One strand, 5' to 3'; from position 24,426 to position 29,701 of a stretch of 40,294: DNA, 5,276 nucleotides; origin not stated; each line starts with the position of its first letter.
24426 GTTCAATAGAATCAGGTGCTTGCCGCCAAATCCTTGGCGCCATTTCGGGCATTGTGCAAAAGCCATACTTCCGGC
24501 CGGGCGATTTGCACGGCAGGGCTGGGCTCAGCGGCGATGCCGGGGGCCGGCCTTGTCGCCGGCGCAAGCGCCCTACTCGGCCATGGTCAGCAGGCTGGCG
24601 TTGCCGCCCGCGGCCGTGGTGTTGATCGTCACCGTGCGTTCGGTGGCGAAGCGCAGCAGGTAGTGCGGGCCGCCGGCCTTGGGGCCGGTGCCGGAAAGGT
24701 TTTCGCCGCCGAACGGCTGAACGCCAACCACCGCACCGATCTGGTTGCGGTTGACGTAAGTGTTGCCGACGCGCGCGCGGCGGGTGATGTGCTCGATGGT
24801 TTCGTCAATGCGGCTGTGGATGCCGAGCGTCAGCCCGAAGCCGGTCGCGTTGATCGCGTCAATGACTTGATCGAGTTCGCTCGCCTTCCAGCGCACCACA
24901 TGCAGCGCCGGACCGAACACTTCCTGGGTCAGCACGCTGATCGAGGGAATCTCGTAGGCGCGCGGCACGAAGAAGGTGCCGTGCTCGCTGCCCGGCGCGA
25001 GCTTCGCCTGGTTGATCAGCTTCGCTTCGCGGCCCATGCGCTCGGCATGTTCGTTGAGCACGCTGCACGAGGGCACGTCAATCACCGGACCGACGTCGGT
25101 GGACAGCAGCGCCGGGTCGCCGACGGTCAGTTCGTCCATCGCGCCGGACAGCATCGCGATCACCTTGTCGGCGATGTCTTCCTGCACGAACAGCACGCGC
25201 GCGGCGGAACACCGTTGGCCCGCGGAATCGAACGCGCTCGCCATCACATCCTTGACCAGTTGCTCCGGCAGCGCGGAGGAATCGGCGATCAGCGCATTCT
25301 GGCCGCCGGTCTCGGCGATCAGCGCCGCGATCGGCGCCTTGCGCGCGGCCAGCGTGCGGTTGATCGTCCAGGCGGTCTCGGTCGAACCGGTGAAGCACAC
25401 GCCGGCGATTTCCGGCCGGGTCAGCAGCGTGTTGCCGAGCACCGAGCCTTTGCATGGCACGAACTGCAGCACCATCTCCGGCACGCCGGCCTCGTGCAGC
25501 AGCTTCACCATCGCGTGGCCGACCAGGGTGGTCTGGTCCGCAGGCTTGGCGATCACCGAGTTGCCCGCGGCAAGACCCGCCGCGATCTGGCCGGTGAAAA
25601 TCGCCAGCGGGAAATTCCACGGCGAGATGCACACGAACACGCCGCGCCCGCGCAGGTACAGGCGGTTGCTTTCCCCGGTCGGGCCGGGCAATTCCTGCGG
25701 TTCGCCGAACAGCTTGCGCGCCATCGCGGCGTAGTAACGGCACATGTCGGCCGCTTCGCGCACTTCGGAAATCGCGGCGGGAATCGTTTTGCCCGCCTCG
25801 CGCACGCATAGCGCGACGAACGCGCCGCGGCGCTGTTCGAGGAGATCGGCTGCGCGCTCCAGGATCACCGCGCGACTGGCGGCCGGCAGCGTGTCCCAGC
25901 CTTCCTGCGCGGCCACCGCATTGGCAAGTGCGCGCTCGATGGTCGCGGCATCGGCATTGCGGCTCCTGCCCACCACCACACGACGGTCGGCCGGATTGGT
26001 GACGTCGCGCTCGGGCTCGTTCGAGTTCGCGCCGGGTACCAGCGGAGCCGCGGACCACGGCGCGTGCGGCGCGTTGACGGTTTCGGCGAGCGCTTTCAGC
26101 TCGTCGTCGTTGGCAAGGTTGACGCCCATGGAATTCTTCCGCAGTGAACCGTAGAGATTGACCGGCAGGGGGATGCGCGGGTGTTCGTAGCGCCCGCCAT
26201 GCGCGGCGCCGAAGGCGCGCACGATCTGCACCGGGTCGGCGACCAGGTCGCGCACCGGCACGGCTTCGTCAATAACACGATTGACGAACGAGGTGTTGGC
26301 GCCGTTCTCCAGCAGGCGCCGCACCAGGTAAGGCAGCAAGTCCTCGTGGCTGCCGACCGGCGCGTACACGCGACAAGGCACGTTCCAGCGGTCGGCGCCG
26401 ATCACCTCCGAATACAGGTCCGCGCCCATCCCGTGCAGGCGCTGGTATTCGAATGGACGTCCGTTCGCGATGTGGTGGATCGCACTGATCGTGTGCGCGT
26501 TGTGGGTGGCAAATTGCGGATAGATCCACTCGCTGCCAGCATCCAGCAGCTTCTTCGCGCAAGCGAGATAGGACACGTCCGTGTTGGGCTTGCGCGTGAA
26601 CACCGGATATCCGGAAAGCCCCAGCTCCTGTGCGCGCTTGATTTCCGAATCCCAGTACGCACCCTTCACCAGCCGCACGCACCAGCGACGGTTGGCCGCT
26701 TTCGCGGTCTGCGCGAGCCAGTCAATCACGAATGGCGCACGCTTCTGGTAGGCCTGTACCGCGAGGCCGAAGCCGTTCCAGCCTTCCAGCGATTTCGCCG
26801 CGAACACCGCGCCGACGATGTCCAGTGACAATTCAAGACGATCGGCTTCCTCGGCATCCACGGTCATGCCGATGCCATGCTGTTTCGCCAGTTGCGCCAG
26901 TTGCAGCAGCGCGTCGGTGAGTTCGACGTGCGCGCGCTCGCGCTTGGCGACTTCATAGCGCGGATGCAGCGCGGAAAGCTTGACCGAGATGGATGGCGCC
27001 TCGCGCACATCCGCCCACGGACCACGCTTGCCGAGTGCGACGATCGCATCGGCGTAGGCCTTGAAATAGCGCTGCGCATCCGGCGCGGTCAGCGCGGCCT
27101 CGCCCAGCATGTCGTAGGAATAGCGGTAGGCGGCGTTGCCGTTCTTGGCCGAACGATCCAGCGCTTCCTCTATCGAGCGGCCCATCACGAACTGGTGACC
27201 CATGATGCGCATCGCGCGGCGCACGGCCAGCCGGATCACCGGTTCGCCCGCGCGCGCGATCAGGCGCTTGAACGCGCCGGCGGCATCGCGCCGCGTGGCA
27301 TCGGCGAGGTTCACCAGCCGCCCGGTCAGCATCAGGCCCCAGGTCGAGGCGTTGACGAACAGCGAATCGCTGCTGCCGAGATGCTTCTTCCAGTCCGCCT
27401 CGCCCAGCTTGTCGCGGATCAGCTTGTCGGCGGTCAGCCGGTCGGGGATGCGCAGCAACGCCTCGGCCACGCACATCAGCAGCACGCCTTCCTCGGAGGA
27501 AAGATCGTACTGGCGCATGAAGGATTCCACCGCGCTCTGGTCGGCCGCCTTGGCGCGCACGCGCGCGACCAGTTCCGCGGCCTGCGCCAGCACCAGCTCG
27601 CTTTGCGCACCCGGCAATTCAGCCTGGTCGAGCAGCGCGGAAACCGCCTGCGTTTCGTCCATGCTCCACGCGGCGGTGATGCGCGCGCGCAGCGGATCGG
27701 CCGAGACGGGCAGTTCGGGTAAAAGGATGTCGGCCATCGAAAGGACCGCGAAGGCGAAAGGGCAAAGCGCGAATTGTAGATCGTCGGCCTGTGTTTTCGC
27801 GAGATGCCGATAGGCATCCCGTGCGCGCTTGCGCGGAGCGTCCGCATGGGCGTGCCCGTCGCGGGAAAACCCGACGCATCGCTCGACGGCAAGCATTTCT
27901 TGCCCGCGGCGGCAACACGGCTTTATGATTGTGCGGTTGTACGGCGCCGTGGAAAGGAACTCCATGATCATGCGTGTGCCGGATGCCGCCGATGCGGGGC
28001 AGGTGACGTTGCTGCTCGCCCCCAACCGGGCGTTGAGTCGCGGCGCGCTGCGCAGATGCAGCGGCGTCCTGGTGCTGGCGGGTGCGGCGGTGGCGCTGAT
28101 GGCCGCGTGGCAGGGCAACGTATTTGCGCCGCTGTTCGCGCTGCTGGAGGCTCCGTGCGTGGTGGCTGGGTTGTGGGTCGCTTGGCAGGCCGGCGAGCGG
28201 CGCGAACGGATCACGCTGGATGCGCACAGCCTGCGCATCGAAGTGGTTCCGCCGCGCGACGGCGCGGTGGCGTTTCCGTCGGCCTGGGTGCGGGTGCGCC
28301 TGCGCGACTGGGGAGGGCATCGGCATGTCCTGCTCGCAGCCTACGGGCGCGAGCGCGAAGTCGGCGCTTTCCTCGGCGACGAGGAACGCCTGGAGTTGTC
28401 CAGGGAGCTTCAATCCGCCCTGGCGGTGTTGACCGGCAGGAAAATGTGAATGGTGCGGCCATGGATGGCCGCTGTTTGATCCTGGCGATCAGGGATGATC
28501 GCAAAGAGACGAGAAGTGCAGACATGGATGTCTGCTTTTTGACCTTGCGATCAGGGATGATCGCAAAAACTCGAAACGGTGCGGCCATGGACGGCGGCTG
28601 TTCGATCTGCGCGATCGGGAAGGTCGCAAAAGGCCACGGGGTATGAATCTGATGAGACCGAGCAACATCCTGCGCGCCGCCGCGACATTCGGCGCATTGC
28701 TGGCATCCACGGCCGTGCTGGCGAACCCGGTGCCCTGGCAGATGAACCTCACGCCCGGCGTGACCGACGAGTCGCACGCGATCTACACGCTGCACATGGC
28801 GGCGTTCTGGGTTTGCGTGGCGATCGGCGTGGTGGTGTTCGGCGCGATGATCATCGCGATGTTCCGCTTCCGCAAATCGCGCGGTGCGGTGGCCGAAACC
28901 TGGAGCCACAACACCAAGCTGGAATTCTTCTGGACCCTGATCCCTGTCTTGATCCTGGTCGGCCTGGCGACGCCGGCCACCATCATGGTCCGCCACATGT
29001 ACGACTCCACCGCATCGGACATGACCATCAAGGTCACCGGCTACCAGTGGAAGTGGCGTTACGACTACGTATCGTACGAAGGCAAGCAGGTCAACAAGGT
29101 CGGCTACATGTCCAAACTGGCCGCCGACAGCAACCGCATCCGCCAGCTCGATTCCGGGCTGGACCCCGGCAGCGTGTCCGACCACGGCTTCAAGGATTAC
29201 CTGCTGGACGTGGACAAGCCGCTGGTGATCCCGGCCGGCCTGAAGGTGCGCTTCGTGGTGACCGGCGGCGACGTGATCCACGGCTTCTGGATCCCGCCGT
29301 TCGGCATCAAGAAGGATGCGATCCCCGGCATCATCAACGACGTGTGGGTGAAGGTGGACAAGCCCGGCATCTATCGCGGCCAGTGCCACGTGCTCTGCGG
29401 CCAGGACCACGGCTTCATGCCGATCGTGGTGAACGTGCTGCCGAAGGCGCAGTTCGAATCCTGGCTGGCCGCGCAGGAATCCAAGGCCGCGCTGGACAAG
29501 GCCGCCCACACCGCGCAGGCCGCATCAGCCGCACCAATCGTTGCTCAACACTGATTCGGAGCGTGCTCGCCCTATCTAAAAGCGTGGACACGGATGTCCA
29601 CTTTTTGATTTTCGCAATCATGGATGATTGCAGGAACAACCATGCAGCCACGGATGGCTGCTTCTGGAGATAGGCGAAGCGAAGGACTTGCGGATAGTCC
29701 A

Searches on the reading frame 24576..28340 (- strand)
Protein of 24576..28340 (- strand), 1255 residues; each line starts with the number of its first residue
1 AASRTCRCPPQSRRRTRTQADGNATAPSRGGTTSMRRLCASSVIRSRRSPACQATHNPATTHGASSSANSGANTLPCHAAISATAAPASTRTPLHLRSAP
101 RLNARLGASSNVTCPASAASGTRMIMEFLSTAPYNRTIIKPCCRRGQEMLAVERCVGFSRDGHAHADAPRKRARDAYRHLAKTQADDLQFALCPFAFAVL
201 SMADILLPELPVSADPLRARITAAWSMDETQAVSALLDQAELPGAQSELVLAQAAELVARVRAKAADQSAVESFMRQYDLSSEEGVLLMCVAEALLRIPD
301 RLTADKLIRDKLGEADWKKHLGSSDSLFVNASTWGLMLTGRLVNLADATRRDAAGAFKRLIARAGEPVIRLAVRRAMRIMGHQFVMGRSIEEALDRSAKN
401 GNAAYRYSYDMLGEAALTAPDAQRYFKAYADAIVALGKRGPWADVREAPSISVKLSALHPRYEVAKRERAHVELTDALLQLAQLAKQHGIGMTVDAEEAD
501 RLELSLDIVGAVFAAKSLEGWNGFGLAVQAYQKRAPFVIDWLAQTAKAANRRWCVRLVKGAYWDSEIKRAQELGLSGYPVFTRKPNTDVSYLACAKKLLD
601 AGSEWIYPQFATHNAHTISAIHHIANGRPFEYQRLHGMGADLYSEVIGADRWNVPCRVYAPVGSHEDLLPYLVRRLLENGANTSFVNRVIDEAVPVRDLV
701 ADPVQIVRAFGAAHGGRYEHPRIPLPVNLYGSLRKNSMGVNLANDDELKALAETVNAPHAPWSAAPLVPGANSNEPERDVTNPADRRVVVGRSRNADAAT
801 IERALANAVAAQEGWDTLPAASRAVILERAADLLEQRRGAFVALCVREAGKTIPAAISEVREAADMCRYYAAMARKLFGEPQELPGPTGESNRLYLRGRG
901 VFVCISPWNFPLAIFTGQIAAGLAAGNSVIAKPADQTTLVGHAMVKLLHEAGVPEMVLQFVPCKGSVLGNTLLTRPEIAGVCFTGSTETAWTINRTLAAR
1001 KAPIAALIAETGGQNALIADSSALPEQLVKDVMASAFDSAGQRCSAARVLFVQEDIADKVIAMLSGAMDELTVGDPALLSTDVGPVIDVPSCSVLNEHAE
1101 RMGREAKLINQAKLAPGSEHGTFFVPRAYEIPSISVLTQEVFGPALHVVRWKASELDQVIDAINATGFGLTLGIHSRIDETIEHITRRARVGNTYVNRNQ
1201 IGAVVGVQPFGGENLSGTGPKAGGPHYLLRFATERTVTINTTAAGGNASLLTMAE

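Call 62: search_protein_families(library=pfam, proteins=[window:24576-28340:-], max_evalue=0.0001)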
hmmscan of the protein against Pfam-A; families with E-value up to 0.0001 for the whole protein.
window:24576-28340:- (1255 aa): 4 families
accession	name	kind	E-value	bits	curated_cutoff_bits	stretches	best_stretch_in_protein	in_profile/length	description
PF00171.27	Aldedh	-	6.4e-108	361.7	23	1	775-1237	6-461/461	Aldehyde dehydrogenase family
PF01619.24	Pro_dh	-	8e-99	331.1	27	1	394-688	2-278/278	Proline dehydrogenase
PF14850.11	Pro_dh-DNA_bdg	-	4.8e-46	156.3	27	1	271-384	2-112/112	DNA-binding domain of Proline dehydrogenase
PF18327.6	PRODH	-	6.4e-12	46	26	1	216-262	2-48/48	Proline utilization A proline dehydrogenase N-terminal domain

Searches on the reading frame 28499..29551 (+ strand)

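Call 62: search_protein_families(library=pfam, proteins=[window:28499-29551:+], max_evalue=0.0001)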
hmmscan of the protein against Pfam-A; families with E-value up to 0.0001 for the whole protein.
window:28499-29551:+ (351 aa): 2 families
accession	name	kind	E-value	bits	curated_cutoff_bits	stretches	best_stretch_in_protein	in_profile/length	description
PF00116.26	COX2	-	5.8e-32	110.6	22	1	175-312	1-118/120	Cytochrome C oxidase subunit II, periplasmic domain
PF02790.20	COX2_TM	-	1.3e-13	51.3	22.8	1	77-159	1-84/88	Cytochrome C oxidase subunit II, transmembrane domain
